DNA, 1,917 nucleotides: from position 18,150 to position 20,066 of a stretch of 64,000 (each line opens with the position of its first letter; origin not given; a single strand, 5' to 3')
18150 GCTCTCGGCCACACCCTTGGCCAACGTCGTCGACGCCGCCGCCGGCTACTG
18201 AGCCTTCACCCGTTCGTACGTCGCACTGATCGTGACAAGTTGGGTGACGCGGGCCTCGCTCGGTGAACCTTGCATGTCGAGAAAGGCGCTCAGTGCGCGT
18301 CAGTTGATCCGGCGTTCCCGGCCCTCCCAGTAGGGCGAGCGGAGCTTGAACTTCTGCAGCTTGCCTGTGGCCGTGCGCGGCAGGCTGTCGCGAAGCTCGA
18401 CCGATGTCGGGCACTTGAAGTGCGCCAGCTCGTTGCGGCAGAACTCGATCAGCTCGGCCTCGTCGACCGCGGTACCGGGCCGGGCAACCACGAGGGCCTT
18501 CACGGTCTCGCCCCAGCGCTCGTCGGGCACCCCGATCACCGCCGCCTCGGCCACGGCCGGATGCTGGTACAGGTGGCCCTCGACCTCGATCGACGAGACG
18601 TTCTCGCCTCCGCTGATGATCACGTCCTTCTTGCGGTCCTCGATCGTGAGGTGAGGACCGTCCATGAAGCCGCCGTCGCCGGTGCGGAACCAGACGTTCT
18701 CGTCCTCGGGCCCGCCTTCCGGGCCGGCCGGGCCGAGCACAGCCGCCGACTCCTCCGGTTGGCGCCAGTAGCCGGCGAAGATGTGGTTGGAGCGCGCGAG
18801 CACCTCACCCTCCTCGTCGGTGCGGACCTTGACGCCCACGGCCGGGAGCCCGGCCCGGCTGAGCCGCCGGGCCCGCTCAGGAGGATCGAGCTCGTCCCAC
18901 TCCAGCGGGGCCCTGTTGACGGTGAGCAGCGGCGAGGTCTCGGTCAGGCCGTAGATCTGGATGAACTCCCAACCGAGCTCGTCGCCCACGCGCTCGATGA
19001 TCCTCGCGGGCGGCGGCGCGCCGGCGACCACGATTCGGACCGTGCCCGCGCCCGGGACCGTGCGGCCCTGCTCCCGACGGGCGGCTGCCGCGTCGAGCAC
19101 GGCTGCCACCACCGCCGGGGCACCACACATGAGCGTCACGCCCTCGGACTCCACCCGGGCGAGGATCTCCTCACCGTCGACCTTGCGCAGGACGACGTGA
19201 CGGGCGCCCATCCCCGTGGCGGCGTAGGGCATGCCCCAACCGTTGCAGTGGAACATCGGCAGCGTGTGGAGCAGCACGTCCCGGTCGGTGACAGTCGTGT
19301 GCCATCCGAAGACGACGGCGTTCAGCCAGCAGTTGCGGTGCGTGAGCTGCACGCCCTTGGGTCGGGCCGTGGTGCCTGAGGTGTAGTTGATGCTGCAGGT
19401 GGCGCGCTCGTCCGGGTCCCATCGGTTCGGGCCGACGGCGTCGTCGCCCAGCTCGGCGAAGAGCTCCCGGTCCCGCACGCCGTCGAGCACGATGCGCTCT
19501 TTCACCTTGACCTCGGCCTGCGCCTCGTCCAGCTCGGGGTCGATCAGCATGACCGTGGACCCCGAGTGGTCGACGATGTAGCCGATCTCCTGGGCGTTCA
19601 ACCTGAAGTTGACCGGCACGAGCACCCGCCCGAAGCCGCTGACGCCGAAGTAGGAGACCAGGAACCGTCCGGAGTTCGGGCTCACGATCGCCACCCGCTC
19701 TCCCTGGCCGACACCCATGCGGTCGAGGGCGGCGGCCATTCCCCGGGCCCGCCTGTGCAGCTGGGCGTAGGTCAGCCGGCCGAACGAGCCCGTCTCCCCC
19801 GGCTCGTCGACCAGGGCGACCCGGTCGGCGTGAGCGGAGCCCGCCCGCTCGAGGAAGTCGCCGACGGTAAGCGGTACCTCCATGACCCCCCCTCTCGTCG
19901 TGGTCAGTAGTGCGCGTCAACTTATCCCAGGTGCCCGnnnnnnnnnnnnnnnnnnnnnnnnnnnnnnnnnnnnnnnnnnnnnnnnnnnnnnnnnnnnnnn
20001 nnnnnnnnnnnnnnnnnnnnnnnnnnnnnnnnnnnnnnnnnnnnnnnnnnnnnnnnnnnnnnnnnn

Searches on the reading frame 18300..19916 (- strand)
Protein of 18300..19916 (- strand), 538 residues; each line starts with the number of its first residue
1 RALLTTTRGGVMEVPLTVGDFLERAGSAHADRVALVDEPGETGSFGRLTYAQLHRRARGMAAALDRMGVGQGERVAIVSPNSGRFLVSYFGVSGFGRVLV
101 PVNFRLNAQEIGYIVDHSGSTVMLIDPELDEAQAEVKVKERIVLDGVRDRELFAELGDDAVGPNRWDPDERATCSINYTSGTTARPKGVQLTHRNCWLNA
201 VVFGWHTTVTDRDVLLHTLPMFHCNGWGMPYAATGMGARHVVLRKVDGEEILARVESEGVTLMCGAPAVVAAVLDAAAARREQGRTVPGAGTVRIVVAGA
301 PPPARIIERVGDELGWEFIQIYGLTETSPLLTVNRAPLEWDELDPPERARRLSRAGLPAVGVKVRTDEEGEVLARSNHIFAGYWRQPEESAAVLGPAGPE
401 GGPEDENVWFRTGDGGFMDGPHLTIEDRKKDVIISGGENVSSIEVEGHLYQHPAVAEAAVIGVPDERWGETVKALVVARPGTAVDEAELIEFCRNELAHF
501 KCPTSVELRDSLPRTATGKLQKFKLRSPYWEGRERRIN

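Call 14: search_protein_families(library=pfam, proteins=[window:18300-19916:-], max_evalue=0.001)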
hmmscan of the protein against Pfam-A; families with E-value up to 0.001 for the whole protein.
window:18300-19916:- (538 aa): 2 families
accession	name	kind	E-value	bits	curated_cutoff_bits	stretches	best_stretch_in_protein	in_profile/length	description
PF00501.34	AMP-binding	-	6e-75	252.9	29.9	1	23-384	2-384/384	AMP-binding enzyme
PF13193.12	AMP-binding_C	-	1.2e-23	84.3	24.5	1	444-519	1-76/76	AMP-binding enzyme C-terminal domain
